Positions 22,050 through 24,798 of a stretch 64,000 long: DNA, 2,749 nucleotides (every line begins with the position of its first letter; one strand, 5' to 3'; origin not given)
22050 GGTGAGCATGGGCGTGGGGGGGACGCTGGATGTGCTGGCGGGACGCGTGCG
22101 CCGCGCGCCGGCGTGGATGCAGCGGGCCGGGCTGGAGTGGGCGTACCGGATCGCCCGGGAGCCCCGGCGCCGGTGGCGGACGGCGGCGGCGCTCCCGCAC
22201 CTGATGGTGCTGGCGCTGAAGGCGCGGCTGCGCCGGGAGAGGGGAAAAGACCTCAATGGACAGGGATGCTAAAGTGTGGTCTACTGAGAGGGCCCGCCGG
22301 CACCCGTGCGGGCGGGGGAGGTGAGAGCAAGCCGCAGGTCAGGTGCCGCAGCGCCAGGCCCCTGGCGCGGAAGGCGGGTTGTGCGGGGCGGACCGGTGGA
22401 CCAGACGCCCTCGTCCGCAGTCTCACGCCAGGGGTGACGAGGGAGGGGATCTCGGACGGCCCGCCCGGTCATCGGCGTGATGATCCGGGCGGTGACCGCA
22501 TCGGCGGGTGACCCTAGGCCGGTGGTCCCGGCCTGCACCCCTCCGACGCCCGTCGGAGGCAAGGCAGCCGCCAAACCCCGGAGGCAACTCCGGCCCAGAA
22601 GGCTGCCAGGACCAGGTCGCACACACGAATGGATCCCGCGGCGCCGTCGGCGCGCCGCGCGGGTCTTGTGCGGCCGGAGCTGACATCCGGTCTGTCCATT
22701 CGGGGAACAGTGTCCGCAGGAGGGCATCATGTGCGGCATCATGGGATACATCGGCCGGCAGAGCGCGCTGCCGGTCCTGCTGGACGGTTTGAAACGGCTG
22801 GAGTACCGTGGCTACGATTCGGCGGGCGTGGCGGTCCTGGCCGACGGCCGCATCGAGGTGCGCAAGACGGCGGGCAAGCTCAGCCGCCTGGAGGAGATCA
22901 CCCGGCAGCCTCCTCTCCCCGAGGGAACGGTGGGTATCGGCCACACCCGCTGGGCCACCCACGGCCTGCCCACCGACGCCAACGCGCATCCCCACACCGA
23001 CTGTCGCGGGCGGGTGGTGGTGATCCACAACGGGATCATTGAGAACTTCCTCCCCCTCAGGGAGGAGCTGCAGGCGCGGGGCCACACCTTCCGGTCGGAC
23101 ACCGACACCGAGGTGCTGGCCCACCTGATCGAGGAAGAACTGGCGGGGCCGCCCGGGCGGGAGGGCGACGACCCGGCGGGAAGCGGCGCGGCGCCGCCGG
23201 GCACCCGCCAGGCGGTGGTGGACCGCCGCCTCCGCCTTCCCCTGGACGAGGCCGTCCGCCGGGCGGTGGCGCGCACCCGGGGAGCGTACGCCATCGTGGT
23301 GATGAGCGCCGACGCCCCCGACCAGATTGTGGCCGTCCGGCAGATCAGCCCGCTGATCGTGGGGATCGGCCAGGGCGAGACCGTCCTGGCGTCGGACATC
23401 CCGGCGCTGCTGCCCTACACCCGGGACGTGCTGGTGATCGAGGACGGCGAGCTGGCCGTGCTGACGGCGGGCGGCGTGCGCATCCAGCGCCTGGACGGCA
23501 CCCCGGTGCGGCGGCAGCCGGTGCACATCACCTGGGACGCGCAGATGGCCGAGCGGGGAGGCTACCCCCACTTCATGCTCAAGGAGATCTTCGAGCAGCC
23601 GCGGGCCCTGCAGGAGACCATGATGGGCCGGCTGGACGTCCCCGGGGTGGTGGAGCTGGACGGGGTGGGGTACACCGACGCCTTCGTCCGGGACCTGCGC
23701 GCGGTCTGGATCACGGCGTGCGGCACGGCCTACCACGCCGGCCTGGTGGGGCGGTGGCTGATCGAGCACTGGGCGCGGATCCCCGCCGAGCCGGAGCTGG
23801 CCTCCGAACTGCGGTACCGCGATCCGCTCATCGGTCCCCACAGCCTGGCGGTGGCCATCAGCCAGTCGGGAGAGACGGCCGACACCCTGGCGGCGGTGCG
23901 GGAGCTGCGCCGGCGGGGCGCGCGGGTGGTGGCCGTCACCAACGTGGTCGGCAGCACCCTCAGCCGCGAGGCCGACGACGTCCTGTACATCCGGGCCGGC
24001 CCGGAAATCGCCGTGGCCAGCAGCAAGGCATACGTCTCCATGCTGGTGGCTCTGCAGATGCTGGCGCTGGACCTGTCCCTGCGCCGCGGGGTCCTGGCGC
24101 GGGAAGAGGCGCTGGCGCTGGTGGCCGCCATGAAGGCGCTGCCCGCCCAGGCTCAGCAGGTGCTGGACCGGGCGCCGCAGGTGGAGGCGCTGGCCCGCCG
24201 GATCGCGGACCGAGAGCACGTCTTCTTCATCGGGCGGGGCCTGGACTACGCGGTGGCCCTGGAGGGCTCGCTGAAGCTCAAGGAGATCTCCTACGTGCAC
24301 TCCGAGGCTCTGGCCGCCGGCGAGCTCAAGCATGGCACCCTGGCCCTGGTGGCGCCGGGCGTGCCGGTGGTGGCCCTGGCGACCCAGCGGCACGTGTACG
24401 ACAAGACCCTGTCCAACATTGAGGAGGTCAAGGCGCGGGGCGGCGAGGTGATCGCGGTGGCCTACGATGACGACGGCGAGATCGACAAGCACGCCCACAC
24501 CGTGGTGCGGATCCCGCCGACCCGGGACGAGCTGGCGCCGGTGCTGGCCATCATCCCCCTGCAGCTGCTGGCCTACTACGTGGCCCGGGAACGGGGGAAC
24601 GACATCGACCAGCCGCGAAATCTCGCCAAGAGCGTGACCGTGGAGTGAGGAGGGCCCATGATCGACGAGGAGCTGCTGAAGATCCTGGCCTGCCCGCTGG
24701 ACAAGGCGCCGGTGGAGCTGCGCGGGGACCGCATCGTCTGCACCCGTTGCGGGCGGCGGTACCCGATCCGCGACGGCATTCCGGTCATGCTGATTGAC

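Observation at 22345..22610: Candidate glmS ribozyme in the 456-bp leader of glmS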

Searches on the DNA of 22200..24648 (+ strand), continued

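Call 37: search_with_rna_model(model_id=R1, sources=[window, L001, L002, L003, L004, L005, L006, L007, L008, L009, L010, L011, L012, L013, L014, L015, L016, L017, L018, L019, L020, L021, L022, L023, L024, L025, L026, L027, L028, L029, L030, L031, L032, L033, L034, L035, L036, L037, L038, L039, L040, L041, L042, L043, L044, L045, L046, L047, L048, L049, L050, L051, L052, L053, L054, L055, L056, L057, L058, L059, L060, L061, L062, L063, L064, L065, L066, L067, L068, L069, L070, L071, L072, L073, L074, L075, L076, L077, L078, L079, L080], max_evalue=0.001, make_alignment=true)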
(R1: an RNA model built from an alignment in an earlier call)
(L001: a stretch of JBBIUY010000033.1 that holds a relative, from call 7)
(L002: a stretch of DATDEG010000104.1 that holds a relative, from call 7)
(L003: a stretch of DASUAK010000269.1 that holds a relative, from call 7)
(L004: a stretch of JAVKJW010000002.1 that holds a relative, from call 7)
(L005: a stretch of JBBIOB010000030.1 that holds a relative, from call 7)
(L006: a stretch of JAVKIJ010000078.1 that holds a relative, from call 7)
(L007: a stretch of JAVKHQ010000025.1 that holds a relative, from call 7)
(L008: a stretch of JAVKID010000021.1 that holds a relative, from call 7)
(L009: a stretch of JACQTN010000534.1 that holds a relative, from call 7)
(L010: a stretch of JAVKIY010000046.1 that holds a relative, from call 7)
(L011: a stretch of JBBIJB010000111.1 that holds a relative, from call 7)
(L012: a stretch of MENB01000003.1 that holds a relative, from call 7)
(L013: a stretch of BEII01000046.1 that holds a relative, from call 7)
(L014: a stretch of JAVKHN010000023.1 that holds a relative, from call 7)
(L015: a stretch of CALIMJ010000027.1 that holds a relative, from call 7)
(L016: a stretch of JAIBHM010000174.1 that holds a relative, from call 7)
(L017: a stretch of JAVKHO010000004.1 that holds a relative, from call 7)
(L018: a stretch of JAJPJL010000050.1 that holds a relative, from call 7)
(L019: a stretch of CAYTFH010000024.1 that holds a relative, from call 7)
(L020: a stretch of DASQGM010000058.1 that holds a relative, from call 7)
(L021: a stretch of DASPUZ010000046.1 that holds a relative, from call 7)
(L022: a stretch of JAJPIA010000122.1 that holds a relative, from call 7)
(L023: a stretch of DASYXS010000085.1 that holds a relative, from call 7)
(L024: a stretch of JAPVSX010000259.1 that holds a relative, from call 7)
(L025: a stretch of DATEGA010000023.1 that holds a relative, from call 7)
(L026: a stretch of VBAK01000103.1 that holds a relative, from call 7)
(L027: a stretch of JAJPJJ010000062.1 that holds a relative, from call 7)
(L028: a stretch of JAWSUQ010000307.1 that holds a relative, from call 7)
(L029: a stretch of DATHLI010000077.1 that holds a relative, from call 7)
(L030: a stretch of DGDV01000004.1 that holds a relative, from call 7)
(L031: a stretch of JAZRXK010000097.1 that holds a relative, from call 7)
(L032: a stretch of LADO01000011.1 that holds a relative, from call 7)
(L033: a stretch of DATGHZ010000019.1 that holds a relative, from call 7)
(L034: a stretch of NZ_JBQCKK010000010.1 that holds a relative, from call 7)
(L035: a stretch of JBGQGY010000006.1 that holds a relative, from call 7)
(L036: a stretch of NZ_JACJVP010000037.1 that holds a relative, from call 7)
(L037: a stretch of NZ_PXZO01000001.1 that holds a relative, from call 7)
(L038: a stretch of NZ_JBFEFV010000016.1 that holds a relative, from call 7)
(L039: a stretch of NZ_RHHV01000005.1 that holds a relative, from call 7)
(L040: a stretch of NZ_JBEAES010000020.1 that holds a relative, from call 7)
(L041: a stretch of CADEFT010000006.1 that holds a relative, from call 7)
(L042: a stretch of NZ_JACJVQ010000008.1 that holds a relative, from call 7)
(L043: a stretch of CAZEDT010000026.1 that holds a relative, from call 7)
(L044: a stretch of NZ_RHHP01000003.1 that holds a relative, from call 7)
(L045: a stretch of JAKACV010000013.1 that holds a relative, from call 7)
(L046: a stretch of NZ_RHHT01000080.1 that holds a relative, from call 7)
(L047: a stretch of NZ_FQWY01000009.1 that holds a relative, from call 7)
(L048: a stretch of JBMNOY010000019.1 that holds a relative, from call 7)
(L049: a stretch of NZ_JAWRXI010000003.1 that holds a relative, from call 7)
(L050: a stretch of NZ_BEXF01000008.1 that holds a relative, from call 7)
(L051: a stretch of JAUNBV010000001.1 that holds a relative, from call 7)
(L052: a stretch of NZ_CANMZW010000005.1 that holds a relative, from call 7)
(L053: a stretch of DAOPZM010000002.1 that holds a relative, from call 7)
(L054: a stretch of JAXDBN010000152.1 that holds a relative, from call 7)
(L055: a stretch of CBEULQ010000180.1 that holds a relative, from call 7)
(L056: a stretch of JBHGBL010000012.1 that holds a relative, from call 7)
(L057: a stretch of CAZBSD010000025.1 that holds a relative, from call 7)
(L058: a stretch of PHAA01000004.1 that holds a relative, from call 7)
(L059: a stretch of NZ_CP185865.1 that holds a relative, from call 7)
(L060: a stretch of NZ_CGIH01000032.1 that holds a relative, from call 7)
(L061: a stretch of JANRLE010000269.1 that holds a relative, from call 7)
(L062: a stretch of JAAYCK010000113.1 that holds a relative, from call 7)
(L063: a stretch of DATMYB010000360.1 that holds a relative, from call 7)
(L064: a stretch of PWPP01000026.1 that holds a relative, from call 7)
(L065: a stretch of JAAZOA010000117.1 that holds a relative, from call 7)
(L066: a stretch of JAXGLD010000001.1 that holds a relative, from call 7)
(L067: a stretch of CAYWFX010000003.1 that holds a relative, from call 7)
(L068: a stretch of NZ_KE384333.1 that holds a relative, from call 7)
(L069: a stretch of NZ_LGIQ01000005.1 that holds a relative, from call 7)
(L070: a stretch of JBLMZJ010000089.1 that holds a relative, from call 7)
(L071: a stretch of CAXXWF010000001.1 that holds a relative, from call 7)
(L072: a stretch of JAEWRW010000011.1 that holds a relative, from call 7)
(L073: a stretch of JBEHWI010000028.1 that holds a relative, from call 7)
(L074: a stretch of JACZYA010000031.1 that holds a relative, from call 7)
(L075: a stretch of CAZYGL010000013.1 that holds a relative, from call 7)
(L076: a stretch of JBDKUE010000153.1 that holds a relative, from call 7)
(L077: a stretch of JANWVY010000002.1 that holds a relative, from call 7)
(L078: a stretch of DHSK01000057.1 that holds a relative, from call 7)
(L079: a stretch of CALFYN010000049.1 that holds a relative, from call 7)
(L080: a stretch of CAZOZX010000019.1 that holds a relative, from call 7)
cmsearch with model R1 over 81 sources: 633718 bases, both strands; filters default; matches with E-value up to 0.001: 56.
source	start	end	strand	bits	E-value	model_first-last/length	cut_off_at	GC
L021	2568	2738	+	176.7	2.1e-45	1-193/193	no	0.65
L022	2579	2751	+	170.8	8e-44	1-193/193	no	0.67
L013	1483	1673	+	168.9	2.7e-43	1-193/193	no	0.7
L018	2570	2743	+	166.9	9e-43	1-193/193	no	0.68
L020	2567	2736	+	164.1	5.1e-42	1-193/193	no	0.66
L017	1491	1686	+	163.3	8.8e-42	1-193/193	no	0.72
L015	1477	1671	+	159.6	8.7e-41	1-193/193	no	0.71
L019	1381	1575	+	155.5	1.1e-39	1-193/193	no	0.73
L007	2724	2909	+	155.1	1.4e-39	1-193/193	no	0.72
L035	2719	2904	+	155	1.4e-39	1-193/193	no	0.65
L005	146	336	+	154.9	1.6e-39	1-193/193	no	0.7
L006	2718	2905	+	151.3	1.4e-38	1-193/193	no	0.7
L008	2725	2910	+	150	3.2e-38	1-193/193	no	0.72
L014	1481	1677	+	144.4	1e-36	1-193/193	no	0.69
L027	2688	2874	+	143.3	2.1e-36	1-193/193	no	0.75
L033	2626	2831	+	138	5.5e-35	1-193/193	no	0.66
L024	1031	1251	+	137.5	7.2e-35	1-193/193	no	0.71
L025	2629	2827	+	137.3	8.5e-35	1-193/193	no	0.67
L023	2625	2827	+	136.1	1.7e-34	1-193/193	no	0.67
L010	2724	2909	+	135.6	2.4e-34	1-193/193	no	0.71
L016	2132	2316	+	135.4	2.7e-34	1-193/193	no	0.7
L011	2683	2872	+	134.5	4.8e-34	1-193/193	no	0.73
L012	2727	2907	+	134.2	5.7e-34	1-193/193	no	0.72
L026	2677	2852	+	133.5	9e-34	1-193/193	no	0.73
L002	2694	2904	+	127.5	3.5e-32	1-193/193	no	0.72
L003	1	162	+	102.5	1.9e-25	22-193/193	5'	0.72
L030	2689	2838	+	93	6.7e-23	1-193/193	no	0.59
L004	2601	2801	+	88.5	1.1e-21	1-193/193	no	0.6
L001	2690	2886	+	85.1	9.3e-21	1-193/193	no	0.75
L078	2663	2813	+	75.3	3.9e-18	1-193/193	no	0.54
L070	2728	2882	+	74.5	6.2e-18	1-193/193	no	0.53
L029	1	92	+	74.1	8.4e-18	78-193/193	5'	0.68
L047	2740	2889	+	72.9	1.7e-17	1-193/193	no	0.59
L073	2742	2901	+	68.9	2e-16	1-193/193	no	0.59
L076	2742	2905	+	68.5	2.6e-16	1-193/193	no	0.59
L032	2672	2852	+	66.4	9.9e-16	1-193/193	no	0.57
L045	2731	2891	+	66.3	1e-15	1-193/193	no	0.57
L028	1602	1748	+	62.3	1.2e-14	1-193/193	no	0.44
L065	1460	1622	+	61.8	1.6e-14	1-193/193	no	0.61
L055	2718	2870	+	60.7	3.4e-14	1-193/193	no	0.59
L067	2766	2928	+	58.6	1.2e-13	1-193/193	no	0.51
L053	2798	2960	+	58.5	1.3e-13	1-193/193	no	0.55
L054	2755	2944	+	56.5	4.5e-13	1-193/193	no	0.5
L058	2772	2934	+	56.2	5.3e-13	1-193/193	no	0.5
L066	2750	2939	+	54.8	1.3e-12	1-193/193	no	0.57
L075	2764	2926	+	54.7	1.4e-12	1-193/193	no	0.56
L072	2689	2847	+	54.3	1.8e-12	1-193/193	no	0.63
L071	2779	2939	+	53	3.8e-12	1-193/193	no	0.5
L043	2707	2886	+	51.2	1.2e-11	1-193/193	no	0.46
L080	2758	2946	+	51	1.3e-11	1-193/193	no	0.5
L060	2737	2901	+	50.2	2.2e-11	1-193/193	no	0.48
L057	2755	2941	+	49.1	4.4e-11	1-193/193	no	0.49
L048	2620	2766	+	46.5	2.2e-10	1-193/193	no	0.51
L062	2776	2907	+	45.2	4.8e-10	1-193/193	no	0.56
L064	2754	2936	+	37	7.6e-08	1-193/193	no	0.51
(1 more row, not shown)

Alignment A3: 56 matches aligned to the model, 351 columns, each read 5' to 3' on its own strand. Consensus structure (alignment columns), stored with it:
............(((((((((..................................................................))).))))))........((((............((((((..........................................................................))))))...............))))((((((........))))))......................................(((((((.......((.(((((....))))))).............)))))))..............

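Call 75: build_rna_model(alignment_id=A6, structure=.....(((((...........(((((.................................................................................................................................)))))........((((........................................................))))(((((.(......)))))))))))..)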
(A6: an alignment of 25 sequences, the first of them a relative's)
Model R2 built from alignment A6 (25 sequences, 258 columns); structure: as given.
model positions 112; base pairs 20; branch points 2; effective number of sequences 1.52; information 0.59 bits per position. Calibrated on 0.2 Mb of random sequence (short: E-values are rough).
structure used (alignment columns):
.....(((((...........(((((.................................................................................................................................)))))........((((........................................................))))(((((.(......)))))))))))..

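Call 76: search_with_rna_model(model_id=R2, sources=[window, L001], max_evalue=1, show_alignments=2)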
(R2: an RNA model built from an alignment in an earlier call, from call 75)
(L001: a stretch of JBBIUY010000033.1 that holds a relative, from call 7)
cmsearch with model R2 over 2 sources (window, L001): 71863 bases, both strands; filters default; matches with E-value up to 1: 4.
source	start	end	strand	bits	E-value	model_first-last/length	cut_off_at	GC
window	22337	22541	+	56.4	1.3e-10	1-112/112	no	0.75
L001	2592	2807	+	39.9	6.4e-07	1-112/112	no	0.77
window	38655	38791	-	17.9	0.05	1-112/112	no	0.64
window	37641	37703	-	15.1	0.21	1-112/112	no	0.79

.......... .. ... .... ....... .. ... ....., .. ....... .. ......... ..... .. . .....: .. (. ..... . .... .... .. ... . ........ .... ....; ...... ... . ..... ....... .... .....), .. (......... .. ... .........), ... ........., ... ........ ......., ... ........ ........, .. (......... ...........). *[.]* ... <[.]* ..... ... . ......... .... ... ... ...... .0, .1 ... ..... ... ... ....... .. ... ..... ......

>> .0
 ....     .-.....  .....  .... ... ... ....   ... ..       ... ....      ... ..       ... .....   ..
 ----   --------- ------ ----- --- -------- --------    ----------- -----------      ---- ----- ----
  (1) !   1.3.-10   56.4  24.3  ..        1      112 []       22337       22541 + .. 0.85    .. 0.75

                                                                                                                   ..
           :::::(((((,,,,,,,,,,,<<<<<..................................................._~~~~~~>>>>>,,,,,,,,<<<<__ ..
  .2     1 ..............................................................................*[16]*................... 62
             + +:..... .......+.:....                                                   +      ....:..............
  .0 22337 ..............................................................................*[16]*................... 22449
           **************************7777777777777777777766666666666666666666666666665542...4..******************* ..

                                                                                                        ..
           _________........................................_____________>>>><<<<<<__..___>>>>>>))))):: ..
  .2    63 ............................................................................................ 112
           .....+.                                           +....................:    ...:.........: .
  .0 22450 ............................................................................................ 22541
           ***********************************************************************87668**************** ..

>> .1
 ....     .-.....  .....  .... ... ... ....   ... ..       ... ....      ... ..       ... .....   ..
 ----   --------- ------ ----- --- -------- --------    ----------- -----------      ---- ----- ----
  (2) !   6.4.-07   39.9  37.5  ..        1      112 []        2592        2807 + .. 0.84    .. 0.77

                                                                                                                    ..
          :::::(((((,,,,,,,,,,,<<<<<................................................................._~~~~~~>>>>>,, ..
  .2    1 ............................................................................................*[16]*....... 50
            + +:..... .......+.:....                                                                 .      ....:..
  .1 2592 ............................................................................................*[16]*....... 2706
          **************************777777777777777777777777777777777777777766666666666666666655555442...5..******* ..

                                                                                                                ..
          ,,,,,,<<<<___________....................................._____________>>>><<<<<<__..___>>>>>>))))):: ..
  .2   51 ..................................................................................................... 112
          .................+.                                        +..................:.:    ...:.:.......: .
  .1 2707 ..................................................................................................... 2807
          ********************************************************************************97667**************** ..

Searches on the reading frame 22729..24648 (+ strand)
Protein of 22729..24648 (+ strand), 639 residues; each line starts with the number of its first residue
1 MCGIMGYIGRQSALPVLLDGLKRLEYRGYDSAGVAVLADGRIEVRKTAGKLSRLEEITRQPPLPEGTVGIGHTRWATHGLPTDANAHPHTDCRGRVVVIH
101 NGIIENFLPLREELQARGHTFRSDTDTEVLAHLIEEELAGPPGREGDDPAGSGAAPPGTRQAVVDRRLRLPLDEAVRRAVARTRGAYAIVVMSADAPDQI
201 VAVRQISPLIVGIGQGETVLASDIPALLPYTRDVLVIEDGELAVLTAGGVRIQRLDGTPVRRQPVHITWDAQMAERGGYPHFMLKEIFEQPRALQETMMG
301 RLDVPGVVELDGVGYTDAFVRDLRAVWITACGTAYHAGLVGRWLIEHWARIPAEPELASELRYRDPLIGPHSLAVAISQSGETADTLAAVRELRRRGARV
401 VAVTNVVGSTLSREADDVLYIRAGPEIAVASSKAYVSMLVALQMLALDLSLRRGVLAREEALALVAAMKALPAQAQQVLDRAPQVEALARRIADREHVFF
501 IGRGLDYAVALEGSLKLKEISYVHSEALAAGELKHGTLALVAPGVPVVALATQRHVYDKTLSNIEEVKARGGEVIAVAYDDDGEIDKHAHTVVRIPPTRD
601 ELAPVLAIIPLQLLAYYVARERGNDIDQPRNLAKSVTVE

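Call 5: search_protein_families(library=pfam, proteins=[window:22729-24648:+])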
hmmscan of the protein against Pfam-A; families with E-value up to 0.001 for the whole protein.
window:22729-24648:+ (639 aa): 3 families
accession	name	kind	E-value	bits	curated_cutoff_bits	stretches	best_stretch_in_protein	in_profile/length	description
PF01380.27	SIS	-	5.6e-59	198.1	25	2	326-447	8-130/131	SIS domain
PF13522.11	GATase_6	-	5.2e-22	78.7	27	1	65-136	9-79/130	Glutamine amidotransferase domain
PF13537.11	GATase_7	-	1.3e-15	57.9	25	1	82-136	9-64/123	Glutamine amidotransferase domain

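Call 7: find_related_loci(query=window:22729-24648:+, collection=genome_contigs, flank=3000)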
Query window:22729-24648:+ (639 aa) in genome_contigs; peptide patterns used: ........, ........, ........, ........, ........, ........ (x = any residue, [..] = any of these).
370 stretches matched a pattern; 302 encode a relative of the query (tblastn E <= 1e-3); the best 80 are kept; 80 distinct loci.
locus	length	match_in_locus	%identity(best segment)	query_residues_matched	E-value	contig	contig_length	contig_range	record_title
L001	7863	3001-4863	89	1-639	0e+0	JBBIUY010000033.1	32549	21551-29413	MAG: Armatimonadota bacterium isolate BR2S70218_bin_64 NODE_776_length_32549_cov_29.743522, whole genome shotgun sequenc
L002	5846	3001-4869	74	1-639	0e+0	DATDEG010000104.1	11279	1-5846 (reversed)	MAG TPA_asm: bacterium isolate SMAG_U194 k141_728240, whole genome shotgun sequence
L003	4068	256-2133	74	1-639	0e+0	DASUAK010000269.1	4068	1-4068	MAG TPA_asm: bacterium isolate SMAG_U2493 k141_264674, whole genome shotgun sequence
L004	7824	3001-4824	68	1-639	0e+0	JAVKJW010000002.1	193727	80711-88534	MAG: Candidatus Thermofontivivens primus isolate QQ_201705_bins_113 QQ_201705_bins_113_scaffold_2, whole genome shotgun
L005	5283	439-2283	70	1-639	0e+0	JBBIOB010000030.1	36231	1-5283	MAG: Armatimonadota bacterium isolate ESF170215_bin_27 NODE_654_length_36231_cov_2.99717, whole genome shotgun sequence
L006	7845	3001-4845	72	1-639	0e+0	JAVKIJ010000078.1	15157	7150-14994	MAG: Candidatus Fervidifonticultor quintus isolate JZ-2_201803_bins_44 JZ-2_201803_bins_44_scaffold_78, whole genome sho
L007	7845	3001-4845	71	1-639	0e+0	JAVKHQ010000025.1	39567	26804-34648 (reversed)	MAG: Candidatus Fervidifonticultor sextus isolate HHBFW-2_201803_bins_99 HHBFW-2_201803_bins_99_scaffold_25, whole genom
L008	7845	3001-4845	71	1-639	0e+0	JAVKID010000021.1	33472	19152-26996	MAG: Candidatus Fervidifonticultor octavus isolate JZ-2_201709_bins_164 JZ-2_201709_bins_164_scaffold_21, whole genome s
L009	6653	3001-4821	67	1-639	0e+0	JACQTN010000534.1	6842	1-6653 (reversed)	MAG: Armatimonadetes bacterium isolate NC_groundwater_1412_Ag_S-0.65um_69_20 S_p65_S5_coassembly_k141_4840360, whole gen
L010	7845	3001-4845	73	1-639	0e+0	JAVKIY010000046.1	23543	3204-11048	MAG: Candidatus Fervidifonticultor tertius isolate JZ-2_201907_bins_90 JZ-2_201907_bins_90_scaffold_46, whole genome sho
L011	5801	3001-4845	68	1-639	0e+0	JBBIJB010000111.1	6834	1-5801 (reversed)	MAG: Armatimonadota bacterium isolate FAS170219_bin_152 NODE_9133_length_6834_cov_4.500516, whole genome shotgun sequenc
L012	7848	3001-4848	70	1-639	0e+0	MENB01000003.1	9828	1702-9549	MAG: Armatimonadetes bacterium RBG_19FT_COMBO_69_19 rbg_19ft_combo_scaffold_10408, whole genome shotgun sequence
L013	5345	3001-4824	68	1-639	0e+0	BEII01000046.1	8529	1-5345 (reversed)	Bacterium HR32 DNA, contig: NODE_2509_46, isolate: HRbin32, whole genome shotgun sequence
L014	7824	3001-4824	66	1-639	0e+0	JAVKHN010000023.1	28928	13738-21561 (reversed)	MAG: Candidatus Sysuimicrobium calidum isolate HHBFW-2_201803_bins_120 HHBFW-2_201803_bins_120_scaffold_23, whole genome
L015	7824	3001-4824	67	1-639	0e+0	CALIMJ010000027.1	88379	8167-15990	MAG: uncultured bacterium isolate S1_Bin_METABAT__12_1 genome assembly, contig: c_000002559606, whole genome shotgun seq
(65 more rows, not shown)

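Call 61: search_protein_families(library=pfam, proteins=[L013:1765-2946:+, L013:1735-2955:-])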
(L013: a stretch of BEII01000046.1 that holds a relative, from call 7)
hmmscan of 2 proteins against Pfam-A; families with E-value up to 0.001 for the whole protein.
L013:1765-2946:+ (393 aa): 2 families
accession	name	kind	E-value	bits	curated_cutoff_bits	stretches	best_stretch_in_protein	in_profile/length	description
PF01950.21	FBPase_3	-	3.2e-157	523.7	25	1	19-380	1-360/361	Fructose-1,6-bisphosphatase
PF23898.1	Crass_capsid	-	0.00064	18.6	27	1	139-195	92-147/496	Crassvirus major capsid protein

L013:1735-2955:- (406 aa): 0 families
